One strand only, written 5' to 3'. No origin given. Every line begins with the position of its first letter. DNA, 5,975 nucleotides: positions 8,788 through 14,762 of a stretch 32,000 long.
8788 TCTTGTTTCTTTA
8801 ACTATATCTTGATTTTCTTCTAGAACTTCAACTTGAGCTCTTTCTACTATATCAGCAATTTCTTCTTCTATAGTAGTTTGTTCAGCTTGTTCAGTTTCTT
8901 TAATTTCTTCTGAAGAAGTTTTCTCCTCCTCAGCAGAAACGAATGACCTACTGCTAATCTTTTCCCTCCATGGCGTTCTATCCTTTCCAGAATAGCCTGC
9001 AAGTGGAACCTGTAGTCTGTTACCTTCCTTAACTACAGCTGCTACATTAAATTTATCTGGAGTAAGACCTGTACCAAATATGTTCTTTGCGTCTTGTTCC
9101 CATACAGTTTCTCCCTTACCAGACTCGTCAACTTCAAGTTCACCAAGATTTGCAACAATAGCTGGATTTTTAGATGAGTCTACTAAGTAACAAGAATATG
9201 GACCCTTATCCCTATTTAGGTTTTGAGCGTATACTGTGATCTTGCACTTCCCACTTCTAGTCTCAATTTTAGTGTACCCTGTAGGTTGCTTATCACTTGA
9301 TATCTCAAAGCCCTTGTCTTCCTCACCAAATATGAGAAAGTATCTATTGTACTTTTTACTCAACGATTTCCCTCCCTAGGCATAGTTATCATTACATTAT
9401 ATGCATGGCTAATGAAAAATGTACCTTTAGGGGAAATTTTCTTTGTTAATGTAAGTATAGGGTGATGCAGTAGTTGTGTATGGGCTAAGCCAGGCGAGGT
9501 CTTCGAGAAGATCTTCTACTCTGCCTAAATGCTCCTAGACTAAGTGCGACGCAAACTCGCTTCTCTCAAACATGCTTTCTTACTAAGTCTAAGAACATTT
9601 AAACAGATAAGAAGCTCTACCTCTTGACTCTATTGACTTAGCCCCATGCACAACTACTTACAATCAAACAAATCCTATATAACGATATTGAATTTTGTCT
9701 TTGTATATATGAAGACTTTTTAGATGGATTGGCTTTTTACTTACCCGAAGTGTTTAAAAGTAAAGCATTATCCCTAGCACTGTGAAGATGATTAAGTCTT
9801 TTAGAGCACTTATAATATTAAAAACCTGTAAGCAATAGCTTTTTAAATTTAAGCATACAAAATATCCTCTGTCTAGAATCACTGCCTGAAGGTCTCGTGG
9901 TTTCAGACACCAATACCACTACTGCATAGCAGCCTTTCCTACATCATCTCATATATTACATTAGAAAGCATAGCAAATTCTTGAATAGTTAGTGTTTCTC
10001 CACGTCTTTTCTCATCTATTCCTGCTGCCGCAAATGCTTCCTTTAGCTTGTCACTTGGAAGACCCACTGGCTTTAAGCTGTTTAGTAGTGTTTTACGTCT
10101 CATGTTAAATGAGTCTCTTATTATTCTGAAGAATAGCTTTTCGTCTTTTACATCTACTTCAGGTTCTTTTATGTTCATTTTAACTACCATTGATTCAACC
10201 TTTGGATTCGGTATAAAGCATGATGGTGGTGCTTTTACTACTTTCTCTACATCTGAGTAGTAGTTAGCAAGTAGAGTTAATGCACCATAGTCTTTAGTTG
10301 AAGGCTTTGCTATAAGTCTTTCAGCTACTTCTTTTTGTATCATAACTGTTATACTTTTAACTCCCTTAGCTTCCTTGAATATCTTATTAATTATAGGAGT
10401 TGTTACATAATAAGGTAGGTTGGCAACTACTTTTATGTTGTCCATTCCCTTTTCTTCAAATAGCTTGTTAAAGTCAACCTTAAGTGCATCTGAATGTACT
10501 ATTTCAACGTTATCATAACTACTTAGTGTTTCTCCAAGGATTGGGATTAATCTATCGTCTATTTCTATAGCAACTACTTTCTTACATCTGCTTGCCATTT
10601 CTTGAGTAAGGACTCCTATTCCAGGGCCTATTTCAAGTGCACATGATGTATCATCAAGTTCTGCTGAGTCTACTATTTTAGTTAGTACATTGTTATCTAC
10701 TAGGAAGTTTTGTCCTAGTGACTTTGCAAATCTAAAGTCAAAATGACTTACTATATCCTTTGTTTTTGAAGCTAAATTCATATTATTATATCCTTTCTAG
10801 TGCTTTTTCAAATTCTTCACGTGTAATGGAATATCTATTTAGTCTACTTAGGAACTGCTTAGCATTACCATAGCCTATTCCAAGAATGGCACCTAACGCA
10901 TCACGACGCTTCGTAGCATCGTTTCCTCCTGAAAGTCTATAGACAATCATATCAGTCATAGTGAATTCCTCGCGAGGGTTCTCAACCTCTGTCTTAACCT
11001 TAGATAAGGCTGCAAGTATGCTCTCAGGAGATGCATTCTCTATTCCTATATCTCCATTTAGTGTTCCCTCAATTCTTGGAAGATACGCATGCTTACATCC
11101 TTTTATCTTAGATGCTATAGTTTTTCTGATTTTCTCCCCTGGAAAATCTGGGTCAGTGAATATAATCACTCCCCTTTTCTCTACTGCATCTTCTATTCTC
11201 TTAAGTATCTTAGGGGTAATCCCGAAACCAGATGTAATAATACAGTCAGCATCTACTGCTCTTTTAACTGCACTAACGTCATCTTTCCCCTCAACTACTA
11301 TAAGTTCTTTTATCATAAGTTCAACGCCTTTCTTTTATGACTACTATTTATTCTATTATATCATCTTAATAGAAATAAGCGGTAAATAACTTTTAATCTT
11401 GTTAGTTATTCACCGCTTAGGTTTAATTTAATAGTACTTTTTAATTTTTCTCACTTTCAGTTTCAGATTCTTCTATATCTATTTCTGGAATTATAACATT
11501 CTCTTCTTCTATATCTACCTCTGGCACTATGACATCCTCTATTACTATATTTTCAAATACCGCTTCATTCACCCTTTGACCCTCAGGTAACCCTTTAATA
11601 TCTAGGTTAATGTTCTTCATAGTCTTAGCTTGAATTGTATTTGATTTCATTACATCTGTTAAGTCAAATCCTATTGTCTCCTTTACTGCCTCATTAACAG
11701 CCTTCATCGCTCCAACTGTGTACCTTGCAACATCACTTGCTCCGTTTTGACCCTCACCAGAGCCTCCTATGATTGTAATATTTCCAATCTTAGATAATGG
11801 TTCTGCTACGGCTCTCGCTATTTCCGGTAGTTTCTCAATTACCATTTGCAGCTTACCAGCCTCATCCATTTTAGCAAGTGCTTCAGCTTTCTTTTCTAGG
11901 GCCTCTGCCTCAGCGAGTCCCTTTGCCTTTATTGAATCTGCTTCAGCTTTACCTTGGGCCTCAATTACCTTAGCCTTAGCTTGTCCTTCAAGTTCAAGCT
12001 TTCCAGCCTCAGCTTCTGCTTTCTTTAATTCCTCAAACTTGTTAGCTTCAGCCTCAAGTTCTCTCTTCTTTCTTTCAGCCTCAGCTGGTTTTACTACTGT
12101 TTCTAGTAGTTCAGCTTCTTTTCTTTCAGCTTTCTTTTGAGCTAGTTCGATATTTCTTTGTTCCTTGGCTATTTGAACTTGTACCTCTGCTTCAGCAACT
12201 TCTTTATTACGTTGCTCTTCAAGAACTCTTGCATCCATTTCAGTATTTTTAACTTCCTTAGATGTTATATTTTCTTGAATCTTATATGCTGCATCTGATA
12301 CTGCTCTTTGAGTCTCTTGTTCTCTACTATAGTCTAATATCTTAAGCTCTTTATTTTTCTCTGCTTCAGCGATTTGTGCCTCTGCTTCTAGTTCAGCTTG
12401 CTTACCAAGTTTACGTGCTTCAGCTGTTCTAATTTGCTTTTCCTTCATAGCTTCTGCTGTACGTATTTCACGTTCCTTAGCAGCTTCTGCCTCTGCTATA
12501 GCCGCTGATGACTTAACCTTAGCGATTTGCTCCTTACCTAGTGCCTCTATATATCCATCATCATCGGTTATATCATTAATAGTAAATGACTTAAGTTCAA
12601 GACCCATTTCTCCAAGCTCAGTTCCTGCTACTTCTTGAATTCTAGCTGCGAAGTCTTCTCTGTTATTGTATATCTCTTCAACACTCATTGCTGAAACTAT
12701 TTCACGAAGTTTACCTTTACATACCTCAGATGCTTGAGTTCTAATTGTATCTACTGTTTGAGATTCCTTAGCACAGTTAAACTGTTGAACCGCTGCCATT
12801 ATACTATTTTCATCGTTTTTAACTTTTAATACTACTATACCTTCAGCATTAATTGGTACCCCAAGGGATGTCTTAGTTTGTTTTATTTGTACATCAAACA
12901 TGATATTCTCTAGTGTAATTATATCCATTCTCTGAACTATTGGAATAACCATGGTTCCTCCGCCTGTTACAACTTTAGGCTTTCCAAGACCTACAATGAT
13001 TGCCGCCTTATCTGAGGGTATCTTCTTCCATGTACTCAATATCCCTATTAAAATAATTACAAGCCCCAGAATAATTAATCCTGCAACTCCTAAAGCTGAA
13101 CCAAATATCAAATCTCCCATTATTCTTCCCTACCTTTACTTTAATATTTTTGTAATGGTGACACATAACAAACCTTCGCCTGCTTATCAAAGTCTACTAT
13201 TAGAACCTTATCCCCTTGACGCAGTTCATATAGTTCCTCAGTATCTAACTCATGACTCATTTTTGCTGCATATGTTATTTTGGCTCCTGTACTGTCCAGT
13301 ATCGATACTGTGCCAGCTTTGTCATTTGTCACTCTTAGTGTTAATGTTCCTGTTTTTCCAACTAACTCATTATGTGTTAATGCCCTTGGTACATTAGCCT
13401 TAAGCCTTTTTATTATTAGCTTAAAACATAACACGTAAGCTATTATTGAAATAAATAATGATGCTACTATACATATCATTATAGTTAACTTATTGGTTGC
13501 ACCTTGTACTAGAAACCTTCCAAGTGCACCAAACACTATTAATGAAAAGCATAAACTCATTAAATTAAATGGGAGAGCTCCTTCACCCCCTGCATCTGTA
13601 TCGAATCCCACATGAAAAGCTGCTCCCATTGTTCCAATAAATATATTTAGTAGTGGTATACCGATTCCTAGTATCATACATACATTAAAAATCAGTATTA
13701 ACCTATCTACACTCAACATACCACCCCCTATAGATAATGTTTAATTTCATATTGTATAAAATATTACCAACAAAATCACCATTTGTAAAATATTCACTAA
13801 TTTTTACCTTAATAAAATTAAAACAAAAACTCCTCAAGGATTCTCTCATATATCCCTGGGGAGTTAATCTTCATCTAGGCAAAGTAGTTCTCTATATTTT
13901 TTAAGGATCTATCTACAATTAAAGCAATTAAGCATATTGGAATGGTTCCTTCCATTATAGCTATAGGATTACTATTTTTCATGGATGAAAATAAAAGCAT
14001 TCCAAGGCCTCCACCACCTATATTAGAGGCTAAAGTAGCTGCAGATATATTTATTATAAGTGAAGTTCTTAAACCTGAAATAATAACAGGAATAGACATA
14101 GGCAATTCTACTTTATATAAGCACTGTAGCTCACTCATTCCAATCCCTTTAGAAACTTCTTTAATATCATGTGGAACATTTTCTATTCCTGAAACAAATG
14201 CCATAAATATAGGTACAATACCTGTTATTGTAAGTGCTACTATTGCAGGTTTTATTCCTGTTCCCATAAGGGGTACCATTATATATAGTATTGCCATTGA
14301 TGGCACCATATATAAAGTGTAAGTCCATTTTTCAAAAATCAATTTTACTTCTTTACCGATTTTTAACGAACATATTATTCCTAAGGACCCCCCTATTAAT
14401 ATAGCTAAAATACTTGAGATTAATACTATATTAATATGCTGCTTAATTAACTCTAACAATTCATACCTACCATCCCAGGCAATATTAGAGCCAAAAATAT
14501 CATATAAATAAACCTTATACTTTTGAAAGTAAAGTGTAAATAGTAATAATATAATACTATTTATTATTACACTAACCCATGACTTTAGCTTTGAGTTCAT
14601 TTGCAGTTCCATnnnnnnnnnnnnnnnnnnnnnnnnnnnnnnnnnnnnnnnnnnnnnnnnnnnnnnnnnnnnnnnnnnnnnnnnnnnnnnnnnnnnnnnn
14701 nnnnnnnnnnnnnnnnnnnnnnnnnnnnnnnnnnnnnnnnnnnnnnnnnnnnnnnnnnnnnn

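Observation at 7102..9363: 753-aa protein combining a long acidic region with about eight histidine-rich repeat units, flanked by two unrecognised globular domains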

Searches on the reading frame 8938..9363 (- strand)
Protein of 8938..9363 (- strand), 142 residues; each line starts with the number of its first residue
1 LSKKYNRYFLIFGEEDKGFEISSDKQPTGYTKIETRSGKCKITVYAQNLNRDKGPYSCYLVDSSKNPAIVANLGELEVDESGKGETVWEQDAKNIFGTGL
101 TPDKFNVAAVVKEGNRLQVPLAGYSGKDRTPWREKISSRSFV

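Call 7: search_protein_families(library=pfam, proteins=[window:8938-9363:-], max_evalue=1)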
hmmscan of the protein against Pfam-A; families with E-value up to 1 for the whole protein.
seq(142 aa): 1 family
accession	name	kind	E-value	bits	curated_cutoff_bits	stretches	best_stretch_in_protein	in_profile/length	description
PF25538.1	DUF7922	-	1.3e-11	45.1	25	1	14-126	11-120/136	Domain of unknown function (DUF7922)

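Call 15: find_homologous_proteins(query=window:8938-9363:-)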
Query seq(142 aa) (142 aa): 1 proteins with E <= 0.001 among 6 candidates.
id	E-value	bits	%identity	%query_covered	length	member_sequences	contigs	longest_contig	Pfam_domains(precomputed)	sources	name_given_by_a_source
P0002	1.0e-29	121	64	59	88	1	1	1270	-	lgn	-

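Call 72: search_solved_structures(query=window:8938-9363:-, max_evalue=10)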
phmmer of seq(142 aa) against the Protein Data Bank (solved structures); distinct sequences matched with E-value up to 10: 1.
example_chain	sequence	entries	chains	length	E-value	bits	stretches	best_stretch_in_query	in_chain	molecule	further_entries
1lil_A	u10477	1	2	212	0.7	13.1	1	33-100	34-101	LAMBDA III BENCE JONES PROTEIN CLE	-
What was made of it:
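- On Cu,Zn superoxide dismutase: No sequence hit to any SOD (call 72).
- Closest known: Cu,Zn superoxide dismutase fold. Different: No sequence-level hit to any PDB entry (call 72).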

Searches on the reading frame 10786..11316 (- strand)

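Call 7: search_protein_families(library=pfam, proteins=[window:10786-11316:-], max_evalue=1)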
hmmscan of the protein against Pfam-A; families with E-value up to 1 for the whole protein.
window:10786-11316:- (176 aa): 5 families
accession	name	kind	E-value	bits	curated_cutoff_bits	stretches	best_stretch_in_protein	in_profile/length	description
PF13331.11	DUF4093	-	8.7e-31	106.8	25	1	89-173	1-86/86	Domain of unknown function (DUF4093)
PF01751.28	Toprim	-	1.1e-09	38.8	23.1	1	4-75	1-85/96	Toprim domain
PF13662.12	Toprim_4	-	7.4e-06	26.5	25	1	4-72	2-75/85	Toprim domain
PF13155.12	Toprim_2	-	0.00085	20.1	22.1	1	6-77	1-74/88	Toprim-like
PF09373.15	PMBR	-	0.043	14.3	24.9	0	162-176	3-17/33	Pseudomurein-binding repeat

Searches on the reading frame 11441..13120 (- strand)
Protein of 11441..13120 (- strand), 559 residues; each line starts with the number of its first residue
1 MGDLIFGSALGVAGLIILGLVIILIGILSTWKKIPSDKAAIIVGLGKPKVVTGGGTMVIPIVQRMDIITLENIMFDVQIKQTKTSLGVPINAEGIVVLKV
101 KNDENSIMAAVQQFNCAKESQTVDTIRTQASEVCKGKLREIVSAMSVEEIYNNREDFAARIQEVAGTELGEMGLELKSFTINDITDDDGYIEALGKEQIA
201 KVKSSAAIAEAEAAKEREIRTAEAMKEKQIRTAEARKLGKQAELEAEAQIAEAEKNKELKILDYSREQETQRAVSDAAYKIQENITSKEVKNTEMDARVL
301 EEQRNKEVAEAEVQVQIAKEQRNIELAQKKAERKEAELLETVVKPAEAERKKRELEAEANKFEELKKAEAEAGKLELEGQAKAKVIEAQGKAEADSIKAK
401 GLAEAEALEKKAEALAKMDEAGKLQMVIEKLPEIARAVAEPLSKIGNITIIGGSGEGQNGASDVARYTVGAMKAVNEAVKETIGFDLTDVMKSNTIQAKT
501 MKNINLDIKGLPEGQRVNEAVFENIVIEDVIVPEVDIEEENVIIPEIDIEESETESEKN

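Call 16: search_protein_families(library=ncbifam, proteins=[window:11441-13120:-], max_evalue=0.00001)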
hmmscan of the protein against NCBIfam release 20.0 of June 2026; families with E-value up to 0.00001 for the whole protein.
window:11441-13120:- (559 aa): 2 families
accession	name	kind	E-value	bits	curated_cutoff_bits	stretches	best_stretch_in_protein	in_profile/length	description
NF058507.1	FlotScfldFlot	equivalog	2.3e-98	330.3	700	1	47-493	50-474/477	flotillin lipid rafts scaffold protein FloT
TIGR02794.1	tolA_full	equivalog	1.7e-06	27.6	59.45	1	268-479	82-292/362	cell envelope integrity protein TolA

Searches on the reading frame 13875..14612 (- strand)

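Call 16: search_protein_families(library=ncbifam, proteins=[window:13875-14612:-], max_evalue=0.00001)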
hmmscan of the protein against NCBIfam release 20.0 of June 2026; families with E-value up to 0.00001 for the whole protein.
window:13875-14612:- (245 aa): 10 families
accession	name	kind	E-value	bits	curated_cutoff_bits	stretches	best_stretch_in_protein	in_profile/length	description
NF008196.0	PRK10952.1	equivalog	5.5e-19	68.2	439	1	60-238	150-326/356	glycine betaine/L-proline ABC transporter permease ProW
TIGR03416.1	ABC_choXWV_perm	equivalog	6.8e-19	68.4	363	1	8-236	42-266/267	choline ABC transporter permease subunit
TIGR01097.1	PhnE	equivalog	1.1e-14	54.5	216.7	1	29-236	36-243/252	phosphonate ABC transporter, permease protein PhnE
TIGR01183.1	ntrB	equivalog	2.1e-14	53.7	209.05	1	62-236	25-198/202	nitrate ABC transporter permease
NF040733.1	ABC_perm_U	equivalog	2.6e-13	50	295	1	51-242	53-243/251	ABC transporter permease subunit SaoP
NF007545.0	PRK10160.1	equivalog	5.6e-12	45.7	342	1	52-241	76-264/275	taurine ABC transporter permease TauC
NF008470.0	PRK11365.1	equivalog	2.6e-09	36.9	347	1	57-205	59-213/263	aliphatic sulfonate ABC transporter permease SsuC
NF007047.0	PRK09500.1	equivalog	2.1e-06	27.6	326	1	50-202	54-210/257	spermidine/putrescine ABC transporter permease PotC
TIGR01581.1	Mo_ABC_porter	hypoth_equivalog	6.6e-06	25.8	210.3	0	136-181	119-164/225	ABC transporter permease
NF008049.0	PRK10782.1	subfamily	8e-06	25.7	212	1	102-221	65-190/217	methionine ABC transporter permease MetI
